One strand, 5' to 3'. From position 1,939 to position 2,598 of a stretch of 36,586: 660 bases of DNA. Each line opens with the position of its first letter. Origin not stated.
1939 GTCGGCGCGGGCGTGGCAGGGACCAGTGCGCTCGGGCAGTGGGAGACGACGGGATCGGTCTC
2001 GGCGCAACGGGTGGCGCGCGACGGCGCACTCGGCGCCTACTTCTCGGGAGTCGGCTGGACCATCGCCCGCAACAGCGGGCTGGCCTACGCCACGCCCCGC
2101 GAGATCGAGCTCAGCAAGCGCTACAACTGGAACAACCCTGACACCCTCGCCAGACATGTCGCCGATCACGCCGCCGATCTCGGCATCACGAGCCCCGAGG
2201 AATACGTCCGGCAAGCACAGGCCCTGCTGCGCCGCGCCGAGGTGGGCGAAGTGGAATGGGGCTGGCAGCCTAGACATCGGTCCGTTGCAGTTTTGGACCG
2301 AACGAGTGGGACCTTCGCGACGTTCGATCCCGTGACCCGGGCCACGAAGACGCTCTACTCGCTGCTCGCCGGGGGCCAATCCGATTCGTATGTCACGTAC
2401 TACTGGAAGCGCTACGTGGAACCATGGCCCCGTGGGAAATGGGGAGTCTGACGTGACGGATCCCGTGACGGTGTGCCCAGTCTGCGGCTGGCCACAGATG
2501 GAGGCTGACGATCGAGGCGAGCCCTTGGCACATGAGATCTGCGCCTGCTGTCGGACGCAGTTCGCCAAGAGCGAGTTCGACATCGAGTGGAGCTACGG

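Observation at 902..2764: Translationally coupled three-gene cassette resembling a type VII-style polymorphic toxin/immunity module with no recognisable toxin family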

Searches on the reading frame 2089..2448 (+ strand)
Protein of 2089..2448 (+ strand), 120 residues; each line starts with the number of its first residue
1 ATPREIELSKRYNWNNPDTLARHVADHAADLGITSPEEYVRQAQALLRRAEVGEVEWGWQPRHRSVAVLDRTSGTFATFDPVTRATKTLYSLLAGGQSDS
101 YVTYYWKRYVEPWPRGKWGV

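Call 33: search_solved_structures(query=A2, max_evalue=10, show_alignments=2)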
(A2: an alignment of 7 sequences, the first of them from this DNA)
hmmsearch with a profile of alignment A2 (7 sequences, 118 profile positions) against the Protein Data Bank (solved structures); distinct sequences matched with E-value up to 10: 2.
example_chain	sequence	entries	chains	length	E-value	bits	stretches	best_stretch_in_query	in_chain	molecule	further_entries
7ong_A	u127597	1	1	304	1.7e-10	44.4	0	48-84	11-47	SAKe6BE-L1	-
8ey4_A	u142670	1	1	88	0.024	18.1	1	19-99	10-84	PT-VENN domain-containing protein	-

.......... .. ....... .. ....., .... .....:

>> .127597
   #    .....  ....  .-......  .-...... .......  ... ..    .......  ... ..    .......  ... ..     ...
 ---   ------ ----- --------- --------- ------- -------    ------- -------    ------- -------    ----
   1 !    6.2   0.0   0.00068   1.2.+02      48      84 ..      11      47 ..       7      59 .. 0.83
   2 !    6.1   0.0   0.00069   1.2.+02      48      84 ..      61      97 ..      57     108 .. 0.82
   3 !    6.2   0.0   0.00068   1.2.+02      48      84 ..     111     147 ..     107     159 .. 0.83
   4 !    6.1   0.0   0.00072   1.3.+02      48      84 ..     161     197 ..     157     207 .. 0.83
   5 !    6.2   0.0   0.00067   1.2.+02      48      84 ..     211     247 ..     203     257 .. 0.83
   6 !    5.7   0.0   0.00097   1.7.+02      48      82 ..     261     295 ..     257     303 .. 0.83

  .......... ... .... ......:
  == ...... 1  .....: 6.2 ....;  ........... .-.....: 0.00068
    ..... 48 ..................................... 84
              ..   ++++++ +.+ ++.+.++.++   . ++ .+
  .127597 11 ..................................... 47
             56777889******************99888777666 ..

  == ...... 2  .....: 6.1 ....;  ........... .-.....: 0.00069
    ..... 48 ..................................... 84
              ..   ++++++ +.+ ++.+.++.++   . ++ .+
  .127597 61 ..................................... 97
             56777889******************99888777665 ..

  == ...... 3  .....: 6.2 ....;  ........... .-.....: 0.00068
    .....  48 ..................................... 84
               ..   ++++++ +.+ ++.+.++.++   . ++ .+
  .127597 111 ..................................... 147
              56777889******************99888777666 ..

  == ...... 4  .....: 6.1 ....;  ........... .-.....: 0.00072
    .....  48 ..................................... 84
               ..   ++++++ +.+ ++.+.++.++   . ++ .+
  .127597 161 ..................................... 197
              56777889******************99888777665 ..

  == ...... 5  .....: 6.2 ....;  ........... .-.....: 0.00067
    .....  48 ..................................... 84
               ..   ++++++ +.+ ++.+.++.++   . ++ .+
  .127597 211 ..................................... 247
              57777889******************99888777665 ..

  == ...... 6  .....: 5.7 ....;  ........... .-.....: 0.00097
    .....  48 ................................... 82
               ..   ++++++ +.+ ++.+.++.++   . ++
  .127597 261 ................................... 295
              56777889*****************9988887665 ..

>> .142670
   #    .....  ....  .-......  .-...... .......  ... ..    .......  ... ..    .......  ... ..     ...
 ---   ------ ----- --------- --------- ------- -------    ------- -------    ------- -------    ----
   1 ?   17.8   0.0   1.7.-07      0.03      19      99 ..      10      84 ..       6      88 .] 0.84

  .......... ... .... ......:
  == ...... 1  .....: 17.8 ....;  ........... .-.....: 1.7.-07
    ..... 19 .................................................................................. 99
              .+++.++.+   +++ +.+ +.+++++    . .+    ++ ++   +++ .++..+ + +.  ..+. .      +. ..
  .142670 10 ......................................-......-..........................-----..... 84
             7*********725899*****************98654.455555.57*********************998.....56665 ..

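Call 46: search_protein_representatives(alignment_id=A2)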
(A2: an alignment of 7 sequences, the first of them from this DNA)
Query: 7 sequences, 118 profile positions. Proteins with E-value up to 0.001 (for the whole library): 876; up to 1e-10: 316; up to 1e-30: 2. The best 150 are listed.
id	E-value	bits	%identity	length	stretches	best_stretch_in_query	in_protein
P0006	1.3e-42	160.9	-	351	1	1-110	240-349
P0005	2.2e-39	150.5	-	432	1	1-117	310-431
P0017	1.9e-18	83.0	-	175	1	5-92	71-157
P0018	5.6e-18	81.5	-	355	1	3-90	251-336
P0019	1.5e-16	76.9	-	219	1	7-89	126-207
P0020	1.6e-16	76.7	-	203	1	3-99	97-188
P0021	1.9e-16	76.5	-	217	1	3-99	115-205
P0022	1.9e-16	76.5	-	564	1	9-89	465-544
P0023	2.1e-16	76.4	-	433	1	10-96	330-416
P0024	2.6e-16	76.1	-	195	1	10-89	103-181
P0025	2.8e-16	76.0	-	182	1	10-89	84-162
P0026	3.5e-16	75.7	-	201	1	5-96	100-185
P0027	3.9e-16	75.5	-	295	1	10-89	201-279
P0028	4.4e-16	75.4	-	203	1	3-89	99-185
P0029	4.8e-16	75.2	-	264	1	4-95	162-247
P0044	3.4e-15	72.5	-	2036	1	4-103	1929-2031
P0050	5.4e-15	71.8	-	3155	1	6-98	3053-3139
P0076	2.4e-14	69.8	-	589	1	10-99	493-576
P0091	5.9e-14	68.5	-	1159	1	10-96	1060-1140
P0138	4.0e-13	65.8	-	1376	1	5-89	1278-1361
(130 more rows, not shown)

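Call 48: search_protein_families(library=pfam, proteins=[P0050, P0044, P0138, P0091, P0022, P0076, P0017, P0018, P0023], max_evalue=0.01)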
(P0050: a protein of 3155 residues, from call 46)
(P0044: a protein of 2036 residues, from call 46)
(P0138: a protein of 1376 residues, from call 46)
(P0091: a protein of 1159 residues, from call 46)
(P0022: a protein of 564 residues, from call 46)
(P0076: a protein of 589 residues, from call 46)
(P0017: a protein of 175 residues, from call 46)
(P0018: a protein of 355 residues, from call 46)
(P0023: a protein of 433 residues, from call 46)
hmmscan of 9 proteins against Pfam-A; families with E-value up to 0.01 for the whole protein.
P0050 (3155 aa): 6 families
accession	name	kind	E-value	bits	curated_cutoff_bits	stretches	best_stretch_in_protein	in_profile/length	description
PF17963.7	Big_9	-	6.4e-98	322.3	23.6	6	822-907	1-89/89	Bacterial Ig domain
PF17892.7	Cadherin_5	-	5.1e-73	241.5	26.5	6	821-909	1-98/98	Cadherin-like domain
PF17803.7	Cadherin_4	-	1.4e-69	231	25.1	6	722-787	1-70/71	Bacterial cadherin-like domain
PF05593.20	RHS_repeat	-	8.6e-28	96.6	22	1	2522-2553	1-32/38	RHS Repeat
PF16184.11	Cadherin_3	-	6.3e-13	49.1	25.5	0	1143-1178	71-106/106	Cadherin-like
PF20148.4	DUF6531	-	3.7e-07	30.8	24.1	1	1336-1406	7-74/74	Domain of unknown function (DUF6531)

P0044 (2036 aa): 5 families
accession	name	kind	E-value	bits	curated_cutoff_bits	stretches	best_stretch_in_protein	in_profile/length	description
PF05593.20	RHS_repeat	-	8.9e-32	109.3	22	6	1367-1396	1-30/38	RHS Repeat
PF03534.18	SpvB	-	1.1e-18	67.9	22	2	106-190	3-85/287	Salmonella virulence plasmid 65kDa B protein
PF13517.12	FG-GAP_3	-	9e-13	49.1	26.9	4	655-723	1-60/61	FG-GAP-like repeat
PF14449.11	PT-TG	-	0.0013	19.1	23.5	1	1871-1919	8-57/68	Pre-toxin TG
PF01839.29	FG-GAP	-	0.0045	17.3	22.1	0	452-464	8-20/37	FG-GAP repeat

P0138 (1376 aa): 1 family
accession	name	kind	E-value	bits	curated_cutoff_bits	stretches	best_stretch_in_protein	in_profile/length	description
PF05593.20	RHS_repeat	-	1.5e-45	153.1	22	5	567-601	1-35/38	RHS Repeat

P0091 (1159 aa): 2 families
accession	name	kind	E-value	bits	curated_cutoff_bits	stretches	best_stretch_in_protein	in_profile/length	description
PF05593.20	RHS_repeat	-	5.8e-34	116.2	22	4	27-62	2-37/38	RHS Repeat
PF23981.1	DUF7305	-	1.2e-06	29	27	0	622-671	121-172/185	Domain of unknown function (DUF7305)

P0022 (564 aa): 2 families
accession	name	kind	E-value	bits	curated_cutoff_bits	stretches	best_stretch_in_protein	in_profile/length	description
PF03527.20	RHS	-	0.00016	21.9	27.9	1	100-131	3-34/38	RHS protein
PF04830.18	DUF637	-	0.001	19.3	26.6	1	271-366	91-168/168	Possible hemagglutinin (DUF637)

P0076 (589 aa): 1 family
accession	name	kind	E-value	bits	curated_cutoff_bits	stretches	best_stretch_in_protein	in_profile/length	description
PF05593.20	RHS_repeat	-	2.3e-13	50.6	22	2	8-39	1-31/38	RHS Repeat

P0017 (175 aa): 0 families

P0018 (355 aa): 0 families

P0023 (433 aa): 1 family
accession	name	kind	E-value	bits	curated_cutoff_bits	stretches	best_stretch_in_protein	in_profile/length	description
PF21725.3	T7SS_signal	-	3.1e-11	44.1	27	1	16-172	70-241/241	Putative T7SS secretion signal domain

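Call 64: search_solved_structures(query=A4, max_evalue=1, show_alignments=2)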
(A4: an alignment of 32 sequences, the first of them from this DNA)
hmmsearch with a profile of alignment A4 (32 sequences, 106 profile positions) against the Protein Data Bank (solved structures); distinct sequences matched with E-value up to 1: 5.
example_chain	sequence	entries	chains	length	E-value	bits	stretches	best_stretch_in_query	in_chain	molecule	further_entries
8ey4_A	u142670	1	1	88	1.4e-11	47.7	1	21-100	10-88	PT-VENN domain-containing protein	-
6nl8_A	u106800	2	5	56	0.081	16.4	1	15-45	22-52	Immunoglobulin G-binding protein G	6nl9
8ug0_A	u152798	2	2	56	0.084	16.3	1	16-45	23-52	Beta 1 domain of streptococcal protein G (G beta 1) MCHetA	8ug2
6nla_A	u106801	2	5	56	0.085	16.3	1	16-45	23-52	Immunoglobulin G-binding protein G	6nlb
4j8d_A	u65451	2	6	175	0.48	13.9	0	7-53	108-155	Hsc70-interacting protein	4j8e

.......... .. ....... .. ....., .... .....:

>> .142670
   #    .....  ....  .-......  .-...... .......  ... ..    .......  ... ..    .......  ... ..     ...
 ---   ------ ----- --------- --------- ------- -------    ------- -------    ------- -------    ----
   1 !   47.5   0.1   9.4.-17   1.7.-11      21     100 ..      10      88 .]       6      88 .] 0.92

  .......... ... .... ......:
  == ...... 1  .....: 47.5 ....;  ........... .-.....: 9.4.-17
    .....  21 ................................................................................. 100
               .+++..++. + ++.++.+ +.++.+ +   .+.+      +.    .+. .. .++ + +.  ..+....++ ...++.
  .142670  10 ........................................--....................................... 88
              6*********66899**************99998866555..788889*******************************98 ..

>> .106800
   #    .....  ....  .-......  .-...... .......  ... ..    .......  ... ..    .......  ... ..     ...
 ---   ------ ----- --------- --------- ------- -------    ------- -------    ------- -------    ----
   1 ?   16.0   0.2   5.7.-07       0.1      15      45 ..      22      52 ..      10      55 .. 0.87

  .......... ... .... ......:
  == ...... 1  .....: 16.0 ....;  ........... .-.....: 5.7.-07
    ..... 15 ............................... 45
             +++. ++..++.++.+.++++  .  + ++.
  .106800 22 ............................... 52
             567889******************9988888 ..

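Call 70: predict_structure(alignment_id=A4)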
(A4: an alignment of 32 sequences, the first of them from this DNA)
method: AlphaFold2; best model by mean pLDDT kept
length: 120 residues; sequences in the alignment: 32
mean_pLDDT: 96.0   pTM: 0.88
mean pLDDT of the five models: 96.0, 95.4, 94.9, 94.2, 94.1
residues with pLDDT >= 90: 112; 70-90: 6; 50-70: 2; < 50: 0
segments of 3 or more residues with pLDDT < 50: none
pLDDT, mean of each block of 10 residues (from residue 1): 98 98 98 98 98 96 97 98 97 97 98 79
secondary structure, 60 per line:
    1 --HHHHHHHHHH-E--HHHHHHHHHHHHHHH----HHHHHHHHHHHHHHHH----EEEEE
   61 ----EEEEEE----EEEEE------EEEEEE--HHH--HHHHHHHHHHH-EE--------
elements in order: H3-12 H17-31 H36-51 E56-60 E65-70 E75-79 E86-91 H99-109

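Call 72: fold_search(model_id=the predicted structure, library=pdb)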
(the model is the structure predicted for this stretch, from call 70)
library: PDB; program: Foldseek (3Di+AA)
matches with E <= 10: 229; with E <= 0.001: 0
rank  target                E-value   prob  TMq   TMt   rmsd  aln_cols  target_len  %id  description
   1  8ey4_A                9.3e-02  0.99  0.53  0.70   2.8        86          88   15  Contact-dependent growth inhibition toxin-immunity protein complex from E. coli O32:H37 (released 2023-11-08)
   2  5znm_B                1.3e-01  0.90  0.48  0.19   4.1        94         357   12  Colicin D Central Domain and C-terminal tRNase domain (released 2018-08-29)
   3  1tfo_A                2.6e-01  0.82  0.45  0.51   3.8        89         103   13  Ribonuclease from Escherichia coli complexed with its inhibitor protein (released 2005-03-01)
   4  1v74_A                5.1e-01  0.66  0.45  0.50   3.8        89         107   13  Structure of the E. coli colicin D bound to its immunity protein ImmD (released 2004-03-30)
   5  1tfk_A                1.1e+00  0.41  0.46  0.56   4.3        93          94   13  Ribonuclease from Escherichia coli complexed with its inhibtor protein (released 2005-03-01)
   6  2x5c_B                1.5e+00  0.08  0.21  0.24   9.5        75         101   15  Crystal structure of hypothetical protein ORF131 from Pyrobaculum Spherical Virus (released 2010-07-21)
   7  1cq1_B                1.7e+00  0.33  0.25  0.07   1.6        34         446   20  Soluble Quinoprotein Glucose Dehydrogenase from Acinetobacter Calcoaceticus in Complex with PQQH2 and Glucose (released 2000-02-04)
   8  9n73_LH               1.9e+00  0.14  0.29  0.05  10.5        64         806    9  SSU processome maturation and disassembly, State G (released 2025-10-29)
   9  1c9u_A                2.2e+00  0.30  0.25  0.07   1.5        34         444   20  CRYSTAL STRUCTURE OF THE SOLUBLE QUINOPROTEIN GLUCOSE DEHYDROGENASE IN COMPLEX WITH PQQ (released 2000-02-04)
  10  1c9u_B                2.2e+00  0.28  0.25  0.07   1.6        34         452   20  CRYSTAL STRUCTURE OF THE SOLUBLE QUINOPROTEIN GLUCOSE DEHYDROGENASE IN COMPLEX WITH PQQ (released 2000-02-04)
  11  3cz8_A                2.5e+00  0.05  0.18  0.08  11.3        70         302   13  Crystal structure of putative sporulation-specific glycosylase ydhD from Bacillus subtilis (released 2008-05-27)
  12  4akr_A                2.6e+00  0.03  0.23  0.12  14.1       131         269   16  Crystal Structure of the cytoplasmic actin capping protein Cap32_34 from Dictyostelium discoideum (released 2012-07-04)
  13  1cru_A                2.8e+00  0.25  0.25  0.07   1.5        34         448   20  SOLUBLE QUINOPROTEIN GLUCOSE DEHYDROGENASE FROM ACINETOBACTER CALCOACETICUS IN COMPLEX WITH PQQ AND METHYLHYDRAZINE (released 2000-03-01)
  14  7ung_5                3.1e+00  0.08  0.21  0.08   5.0        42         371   10  48-nm repeat of the human respiratory doublet microtubule (released 2022-10-05)
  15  5v8w_A                3.1e+00  0.07  0.25  0.36  12.0        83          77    8  Crystal structure of human Integrator IntS9-IntS11 CTD complex (released 2017-04-12)
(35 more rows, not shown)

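Call 89: fold_search(model_id=the predicted structure, library=viral)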
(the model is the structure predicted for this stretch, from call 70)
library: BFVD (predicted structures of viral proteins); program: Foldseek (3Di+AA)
matches with E <= 10: 438; with E <= 0.001: 1
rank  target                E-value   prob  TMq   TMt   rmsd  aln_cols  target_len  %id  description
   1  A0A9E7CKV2            8.1e-04  1.00  0.65  0.19   5.0       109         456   21  (no name in the UniProt tables at hand)
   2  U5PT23                1.9e-01  0.57  0.39  0.16   6.3        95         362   15  Uncharacterized protein [Bacillus phage CampHawk]
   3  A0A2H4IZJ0            4.5e-01  0.44  0.45  0.23   9.6       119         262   11  Uncharacterized protein [uncultured Caudovirales phage]
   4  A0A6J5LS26            5.0e-01  0.20  0.24  0.27  11.0        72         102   10  Uncharacterized protein [uncultured Caudovirales phage]
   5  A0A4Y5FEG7            5.7e-01  0.35  0.40  0.28   5.0        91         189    8  Uncharacterized protein [Lactobacillus phage 521B]
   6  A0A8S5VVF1            6.4e-01  0.10  0.19  0.18   9.1        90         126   11  (no name in the UniProt tables at hand)
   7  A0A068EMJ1            7.3e-01  0.23  0.37  0.15   6.8        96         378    9  Uncharacterized protein [Bacillus phage CP-51]
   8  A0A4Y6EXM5            7.7e-01  0.23  0.22  0.30   6.3        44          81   25  (no name in the UniProt tables at hand)
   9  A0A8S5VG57            8.7e-01  0.33  0.41  0.26   7.3       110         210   12  Uncharacterized protein [Siphoviridae sp. ctjbm8]
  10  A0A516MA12            8.7e-01  0.16  0.25  0.31   6.4        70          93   14  (no name in the UniProt tables at hand)
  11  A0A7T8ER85            9.3e-01  0.15  0.27  0.28  10.7        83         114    6  Ribonucleotide reductase beta subunit, ferritin-like domain [Flavobacterium phage vB_FspM_immuto_2-6A]
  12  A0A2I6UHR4            9.8e-01  0.38  0.31  0.29   3.5        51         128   12  (no name in the UniProt tables at hand)
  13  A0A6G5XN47            9.8e-01  0.07  0.22  0.21  16.5       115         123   16  (no name in the UniProt tables at hand)
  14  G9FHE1                1.0e+00  0.20  0.24  0.11   5.4        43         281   19  (no name in the UniProt tables at hand)
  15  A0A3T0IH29            1.0e+00  0.12  0.23  0.32   5.2        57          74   16  Uncharacterized protein [Acinetobacter phage AbTZA1]
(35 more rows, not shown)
